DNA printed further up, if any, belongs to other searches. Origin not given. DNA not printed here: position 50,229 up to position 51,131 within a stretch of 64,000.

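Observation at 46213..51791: Enzyme-rich eight-gene operon between replication and packaging modules, in a prophage with no recognisable endolysin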

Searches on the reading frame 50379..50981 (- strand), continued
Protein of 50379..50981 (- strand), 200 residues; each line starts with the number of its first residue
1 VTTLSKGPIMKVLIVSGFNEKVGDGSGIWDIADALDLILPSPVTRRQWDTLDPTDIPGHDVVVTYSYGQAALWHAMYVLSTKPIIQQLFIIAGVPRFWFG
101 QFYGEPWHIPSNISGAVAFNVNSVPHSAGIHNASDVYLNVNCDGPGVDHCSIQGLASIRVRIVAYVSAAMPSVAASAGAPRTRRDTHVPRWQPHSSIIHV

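Call 63: search_protein_families(library=pfam, max_evalue=0.01, proteins=[P0140, P0141, P0149, P0181, P0153, P0170, P0148, P0211, P0132, P0138])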
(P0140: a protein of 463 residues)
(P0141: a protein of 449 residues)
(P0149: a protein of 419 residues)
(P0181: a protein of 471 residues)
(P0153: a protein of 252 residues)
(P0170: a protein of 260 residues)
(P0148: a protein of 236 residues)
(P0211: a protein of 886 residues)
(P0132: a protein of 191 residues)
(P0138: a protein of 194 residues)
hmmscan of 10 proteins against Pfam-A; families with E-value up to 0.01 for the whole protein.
P0140 (463 aa): 2 families
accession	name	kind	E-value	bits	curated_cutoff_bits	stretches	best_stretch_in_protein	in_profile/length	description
PF00112.29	Peptidase_C1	-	3.5e-14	53.9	20.7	1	51-243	6-201/220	Papain family cysteine protease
PF13529.12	Peptidase_C39_2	-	0.0016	19.4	24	1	115-230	32-141/143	Peptidase_C39 like family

P0141 (449 aa): 0 families

P0149 (419 aa): 1 family
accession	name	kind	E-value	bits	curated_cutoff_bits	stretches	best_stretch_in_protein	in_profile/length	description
PF00112.29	Peptidase_C1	-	6e-11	43.3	20.7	1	73-234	47-202/220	Papain family cysteine protease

P0181 (471 aa): 1 family
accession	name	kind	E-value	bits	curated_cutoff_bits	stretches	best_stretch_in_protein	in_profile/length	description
PF00112.29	Peptidase_C1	-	7.5e-08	33.1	20.7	1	103-247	68-200/220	Papain family cysteine protease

P0153 (252 aa): 0 families

P0170 (260 aa): 0 families

P0148 (236 aa): 0 families

P0211 (886 aa): 37 families (the best 25 are shown)
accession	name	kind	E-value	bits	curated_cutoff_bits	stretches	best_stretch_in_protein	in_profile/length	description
PF07464.16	ApoLp-III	-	3.9e-19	69.7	36.3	4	473-573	23-125/146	Apolipophorin-III precursor (apoLp-III)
PF07889.17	DUF1664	-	5e-19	69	34.6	1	695-781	33-122/124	Protein of unknown function (DUF1664)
PF06911.18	Senescence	-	2e-15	57.6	24.6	3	328-436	4-116/184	Senescence domain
PF04513.17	Baculo_PEP_C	-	2.2e-15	57.4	38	1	706-794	34-123/140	Baculovirus polyhedron envelope protein, PEP, C terminus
PF03836.20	RasGAP_C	-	1.7e-14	54.5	26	0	473-524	40-91/137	RasGAP C-terminus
PF06705.16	SF-assemblin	-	2.7e-11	43.8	30.6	0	594-697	37-142/247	SF-assemblin/beta giardin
PF01442.23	Apolipoprotein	-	3e-10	40.6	90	0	567-630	7-62/190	Apolipoprotein A1/A4/E domain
PF25034.1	Spectrin_SYNE1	-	7.5e-10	39.2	35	0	438-474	145-182/188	Nesprin-1, spectrin repeats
PF20926.3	Htt_N-HEAT_1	-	9e-10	39.6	31.2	0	507-555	91-139/152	Huntingtin, N-terminal HEAT 1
PF20117.4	DUF6507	-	5e-08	33.9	25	0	368-464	10-110/120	Family of unknown function (DUF6507)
PF14372.11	hAT-like_RNase-H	-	8.1e-08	32.9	27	0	499-542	19-62/100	hAT-like transposase, RNase-H fold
PF10259.14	Rogdi_lz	-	9.9e-08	32.1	29.4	0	487-581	69-143/295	Rogdi leucine zipper containing protein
PF15771.10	IHO1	-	3.8e-07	29.7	27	0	755-806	121-165/575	Interactor of HORMAD1 protein 1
PF18575.6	HAMP_N3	-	7.8e-07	29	25.7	0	324-345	21-42/43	HAMP N-terminal domain 3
PF12732.12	YtxH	-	9.8e-07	29.6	37.5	0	529-573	26-70/71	YtxH-like protein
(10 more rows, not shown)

P0132 (191 aa): 0 families

P0138 (194 aa): 0 families

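Call 73: find_related_loci(query=A3, collection=viral_contigs, flank=7000)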
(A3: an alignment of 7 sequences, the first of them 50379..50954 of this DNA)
Query A3 (191 aa) in viral_contigs; peptide patterns used: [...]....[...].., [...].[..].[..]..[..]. (x = any residue, [..] = any of these).
29 stretches matched a pattern; 2 encode a relative of the query (tblastn E <= 1e-3); 2 distinct loci.
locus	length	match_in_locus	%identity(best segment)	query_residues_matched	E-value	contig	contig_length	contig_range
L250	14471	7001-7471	56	1-154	2e-52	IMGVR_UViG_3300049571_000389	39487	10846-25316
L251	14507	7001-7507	33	1-155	8e-17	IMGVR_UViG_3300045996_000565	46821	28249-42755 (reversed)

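Call 74: find_related_loci(query=A3, collection=genome_contigs, flank=7000)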
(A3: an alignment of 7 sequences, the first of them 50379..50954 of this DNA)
Query A3 (191 aa) in genome_contigs; peptide patterns used: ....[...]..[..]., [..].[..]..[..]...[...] (x = any residue, [..] = any of these).
19 stretches matched a pattern; 1 encode a relative of the query (tblastn E <= 1e-3); 1 distinct loci.
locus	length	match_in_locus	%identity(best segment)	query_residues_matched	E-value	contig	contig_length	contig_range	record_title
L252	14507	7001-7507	53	1-166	7e-51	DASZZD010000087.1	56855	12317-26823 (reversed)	MAG TPA_asm: Phycisphaerae bacterium isolate SMAG_U6227 k141_566282, whole genome shotgun sequence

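Call 75: find_related_loci(query=A3, collection=metagenome_contigs, flank=7000)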
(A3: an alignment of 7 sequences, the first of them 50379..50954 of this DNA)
Query A3 (191 aa) in metagenome_contigs; peptide patterns used: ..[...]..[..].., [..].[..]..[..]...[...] (x = any residue, [..] = any of these).
85 stretches matched a pattern; 1 encode a relative of the query (tblastn E <= 1e-3); 1 distinct loci.
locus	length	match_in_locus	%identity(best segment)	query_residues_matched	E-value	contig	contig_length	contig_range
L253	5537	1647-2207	44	1-177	9e-36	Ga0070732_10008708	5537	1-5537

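Call 88: search_protein_families(library=phrogs, max_evalue=0.01, proteins=[L085:15035-15676:+, L085:15758-16669:+, L085:16798-17190:+, L085:17269-18666:+, L085:18670-20046:+, L085:20058-20414:+, L085:9205-9996:+, L085:8493-9119:+, L082:10584-11522:+, L082:12575-15022:+])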
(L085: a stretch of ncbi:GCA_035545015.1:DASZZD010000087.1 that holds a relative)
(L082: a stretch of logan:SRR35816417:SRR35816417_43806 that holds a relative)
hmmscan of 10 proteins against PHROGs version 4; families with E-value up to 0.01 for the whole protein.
L085:15035-15676:+ (213 aa): 0 families

L085:15758-16669:+ (303 aa): 1 family
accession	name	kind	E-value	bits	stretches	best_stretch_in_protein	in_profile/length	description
phrog_212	-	head and packaging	5.9e-43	148.4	1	1-302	4-295/301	major head protein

L085:16798-17190:+ (130 aa): 3 families
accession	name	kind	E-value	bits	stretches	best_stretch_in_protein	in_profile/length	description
phrog_427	-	unknown function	3.5e-17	63.7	1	10-123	3-129/142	-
phrog_9522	-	tail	1.8e-09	38.3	1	21-122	140-238/241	major tail protein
phrog_5707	-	unknown function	1.1e-08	36.1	1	17-120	17-122/134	-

L085:17269-18666:+ (465 aa): 0 families

L085:18670-20046:+ (458 aa): 18 families
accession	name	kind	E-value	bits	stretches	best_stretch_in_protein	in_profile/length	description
phrog_2282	-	tail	2.7e-11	44.2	1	52-134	188-273/547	tail fiber protein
phrog_5454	-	tail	1.4e-07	30.8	1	57-207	210-348/1229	tail fiber protein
phrog_158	-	tail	2.7e-07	31.3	1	54-115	293-356/376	major tail protein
phrog_29482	-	unknown function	1.4e-06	28.5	1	32-81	242-291/477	-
phrog_34368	-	unknown function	7e-06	26.3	1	129-166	34-71/344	-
phrog_22284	-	tail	1.3e-05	24.3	1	85-127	729-771/1236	tail fiber protein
phrog_25620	-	tail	1.7e-05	25.3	1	134-162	221-249/348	tail collar fiber protein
phrog_2163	-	head and packaging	3.2e-05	24.2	1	95-159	204-235/574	virion structural protein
phrog_35034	-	unknown function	9.4e-05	23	1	128-160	56-88/242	-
phrog_16641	-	tail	0.00017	20.3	0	79-112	388-421/1296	tail fiber protein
phrog_11029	-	tail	0.00021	20.2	1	124-221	150-239/892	tail protein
phrog_8147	-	tail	0.00025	21.3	1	126-189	160-215/436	tail fiber protein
phrog_16472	-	tail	0.00026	20.8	1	146-175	237-266/496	tail fiber protein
phrog_13857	-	tail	0.0003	20.4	1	124-159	176-207/743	tail protein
phrog_4465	-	tail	0.00032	21.1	0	54-78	75-99/342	tail fiber protein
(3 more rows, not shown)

L085:20058-20414:+ (118 aa): 1 family
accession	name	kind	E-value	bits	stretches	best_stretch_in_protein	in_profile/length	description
phrog_109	-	DNA, RNA and nucleotide metabolism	0.0044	17.9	1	15-54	23-61/236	P-like helicase loader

L085:9205-9996:+ (263 aa): 1 family
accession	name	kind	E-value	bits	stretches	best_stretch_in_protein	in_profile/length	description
phrog_19005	-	unknown function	1e-36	127.3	1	54-261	44-255/260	-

L085:8493-9119:+ (208 aa): 0 families

L082:10584-11522:+ (312 aa): 0 families

L082:12575-15022:+ (815 aa): 0 families

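Call 89: fold_search(model_id=the predicted structure, library=viral)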
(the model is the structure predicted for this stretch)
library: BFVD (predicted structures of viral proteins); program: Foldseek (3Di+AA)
matches with E <= 10: 386; with E <= 0.001: 1
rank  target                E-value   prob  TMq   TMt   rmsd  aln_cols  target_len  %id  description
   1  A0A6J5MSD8            2.4e-05  1.00  0.55  0.62   4.1       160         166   16  Alpha/beta hydrolase [uncultured Caudovirales phage]
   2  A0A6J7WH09            1.2e-03  1.00  0.42  0.51   6.7       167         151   11  Alpha/Beta hydrolase fold [uncultured Caudovirales phage]
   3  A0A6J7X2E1            9.6e-03  0.99  0.48  0.43   6.3       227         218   14  Alpha/beta hydrolase [uncultured Caudovirales phage]
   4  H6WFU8                1.9e-02  0.93  0.39  0.45   6.6       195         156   12  Uncharacterized protein [Cyanophage S-TIM5]
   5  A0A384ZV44            3.5e-02  0.47  0.31  0.18  21.5       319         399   11  (no name in the UniProt tables at hand)
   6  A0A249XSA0            5.9e-02  0.63  0.37  0.24  21.0       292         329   10  Esterase [Mycobacterium phage Phabba]
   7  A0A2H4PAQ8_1          7.1e-02  0.82  0.43  0.12   7.2       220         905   14  (no name in the UniProt tables at hand)
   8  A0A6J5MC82            7.5e-02  0.72  0.39  0.41  15.0       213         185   10  Uncharacterized protein [uncultured Caudovirales phage]
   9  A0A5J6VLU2            7.9e-02  0.90  0.32  0.24   4.9       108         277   13  Alpha/beta hydrolase family protein [Megaviridae environmental sample]
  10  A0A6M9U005            8.9e-02  0.91  0.49  0.30  10.0       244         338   13  Alpha/beta hydrolase [Drosophila-associated filamentous virus]
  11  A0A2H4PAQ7            1.0e-01  0.54  0.37  0.24   7.4       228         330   12  (no name in the UniProt tables at hand)
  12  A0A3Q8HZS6            1.2e-01  0.75  0.30  0.20   4.2        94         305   18  (no name in the UniProt tables at hand)
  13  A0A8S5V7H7            1.2e-01  0.41  0.32  0.36   9.3       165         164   11  Uncharacterized protein [CrAss-like virus sp. ctUXy6]
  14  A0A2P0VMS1            1.6e-01  0.84  0.49  0.26   8.9       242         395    9  Alpha/beta hydrolase family protein [Tetraselmis virus 1]
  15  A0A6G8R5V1            1.6e-01  0.35  0.36  0.34   7.6       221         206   11  NADPH-dependent oxidoreductase [Synechococcus phage S-N03]
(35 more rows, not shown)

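Call 94: search_protein_families(library=padloc, max_evalue=0.01, proteins=[window:50379-50954:-])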
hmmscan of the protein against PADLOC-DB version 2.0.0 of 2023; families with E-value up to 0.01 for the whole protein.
window:50379-50954:- (191 aa): 0 families

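Call 96: search_protein_families(library=pfam, max_evalue=0.01, proteins=[L251:5019-5417:+, L251:5586-5969:+, L251:5936-6472:+, L251:6064-6879:+, L251:8129-8371:+, L251:8685-9140:+, L251:8993-10486:+, L251:10486-13656:+, L253:1763-3589:+, L253:3651-4514:+])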
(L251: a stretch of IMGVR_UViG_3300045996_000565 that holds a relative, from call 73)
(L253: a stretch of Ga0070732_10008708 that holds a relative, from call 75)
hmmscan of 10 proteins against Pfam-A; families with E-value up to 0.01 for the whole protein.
L251:5019-5417:+ (132 aa): 0 families

L251:5586-5969:+ (127 aa): 0 families

L251:5936-6472:+ (178 aa): 0 families

L251:6064-6879:+ (271 aa): 0 families

L251:8129-8371:+ (80 aa): 0 families

L251:8685-9140:+ (151 aa): 1 family
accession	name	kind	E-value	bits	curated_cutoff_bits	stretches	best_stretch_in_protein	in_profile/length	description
PF18907.5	DUF5662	-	1.2e-35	122.9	27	1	6-144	8-155/156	Family of unknown function (DUF5662)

L251:8993-10486:+ (497 aa): 0 families

L251:10486-13656:+ (1056 aa): 0 families

L253:1763-3589:+ (608 aa): 3 families
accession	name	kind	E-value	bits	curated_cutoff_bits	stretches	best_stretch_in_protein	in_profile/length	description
PF13385.13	Laminin_G_3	-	5e-10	40.2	27.6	1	246-414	1-150/151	Concanavalin A-like lectin/glucanases superfamily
PF02210.31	Laminin_G_2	-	0.0011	19.8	22.9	1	305-406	27-125/126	Laminin G domain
PF14099.13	Polysacc_lyase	-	0.0067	16.8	29.9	1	291-360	122-173/210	Polysaccharide lyase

L253:3651-4514:+ (287 aa): 0 families

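Call 100: search_dna_similar(query=L085:9205-9996:+, collection=phages, mode=protein, max_evalue=0.00001, max_rows=25)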
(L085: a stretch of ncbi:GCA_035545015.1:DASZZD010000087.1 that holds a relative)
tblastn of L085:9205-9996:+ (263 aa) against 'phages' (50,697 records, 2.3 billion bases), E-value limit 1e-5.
Records with a match: 4; places in all: 4; records where one place covers at least 80% of the query: 1.
Best place of each record, by identity: <60% 4.
By first word of the organism name: Komagataeibacter 3; Caudoviricetes 1.
By host as written in the record: - 1; Komagataeibacter xylinus NBRC 13773 1; Komagataeibacter xylinus NBRC 13772 1; Komagataeibacter maltaceti NBRC 14815 1.
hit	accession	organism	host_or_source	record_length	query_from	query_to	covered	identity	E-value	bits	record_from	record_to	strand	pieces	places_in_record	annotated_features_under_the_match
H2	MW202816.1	Caudoviricetes sp.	Manatee Spring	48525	3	261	98%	36.0%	1e-31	128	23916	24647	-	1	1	cysteine protease and beta | N-acetylmuramoyl-L-alanine amidase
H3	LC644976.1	Komagataeibacter phage phiKX2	Komagataeibacter xylinus NBRC 13773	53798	54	256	77%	28.2%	1e-8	61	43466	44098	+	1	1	hypothetical protein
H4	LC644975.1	Komagataeibacter phage phiKX1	Komagataeibacter xylinus NBRC 13772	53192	54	256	77%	28.2%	2e-8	61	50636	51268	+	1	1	hypothetical protein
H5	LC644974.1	Komagataeibacter phage phiKM1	Komagataeibacter maltaceti NBRC 14815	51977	54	234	69%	27.9%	4e-10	66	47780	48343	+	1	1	hypothetical protein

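Call 101: search_dna_similar(query=window:50379-50954:-, collection=phages, mode=protein, max_evalue=0.01, max_rows=15)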
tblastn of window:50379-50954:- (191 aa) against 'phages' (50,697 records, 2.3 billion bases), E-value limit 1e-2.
No match.

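Call 102: get_annotated_region(hit=H2, flank=5000)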
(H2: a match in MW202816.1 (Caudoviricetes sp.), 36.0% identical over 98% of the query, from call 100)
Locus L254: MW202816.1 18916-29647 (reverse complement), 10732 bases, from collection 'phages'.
description: Myoviridae sp. isolate ctsHD2, complete genome.
organism: Caudoviricetes sp. (NCBI taxid 2832643)
taxonomy: Viruses; Duplodnaviria; Heunggongvirae; Uroviricota; Caudoviricetes
host: -; source: Manatee Spring; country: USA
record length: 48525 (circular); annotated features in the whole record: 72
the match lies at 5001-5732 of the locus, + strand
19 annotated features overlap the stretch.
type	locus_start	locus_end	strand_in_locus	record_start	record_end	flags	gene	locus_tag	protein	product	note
CDS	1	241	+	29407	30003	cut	-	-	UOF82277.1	phage baseplate component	-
CDS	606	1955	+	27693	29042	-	-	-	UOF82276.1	baseplate wedge protein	-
CDS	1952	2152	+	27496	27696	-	-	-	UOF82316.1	hypothetical protein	-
CDS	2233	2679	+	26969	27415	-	-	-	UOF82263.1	coil containing protein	-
CDS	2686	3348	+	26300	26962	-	-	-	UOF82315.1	hypothetical protein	-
CDS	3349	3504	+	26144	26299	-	-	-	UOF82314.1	hypothetical protein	-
CDS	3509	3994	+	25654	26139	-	-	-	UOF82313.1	hypothetical protein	-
CDS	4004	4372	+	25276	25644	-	-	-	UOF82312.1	hypothetical protein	-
CDS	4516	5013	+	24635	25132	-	-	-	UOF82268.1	N-acetylmuramoyl-L-alanine amidase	-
CDS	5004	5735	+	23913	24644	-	-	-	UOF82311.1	cysteine protease and beta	-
CDS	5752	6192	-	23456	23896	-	-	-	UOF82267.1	deoxycytidylate deaminase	-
CDS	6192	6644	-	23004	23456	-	-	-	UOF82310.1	hypothetical protein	-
CDS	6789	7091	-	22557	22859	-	-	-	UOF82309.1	hypothetical protein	-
CDS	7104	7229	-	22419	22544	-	-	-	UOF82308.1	hypothetical protein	-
CDS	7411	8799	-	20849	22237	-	-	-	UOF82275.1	archeal DNA polymerase iI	-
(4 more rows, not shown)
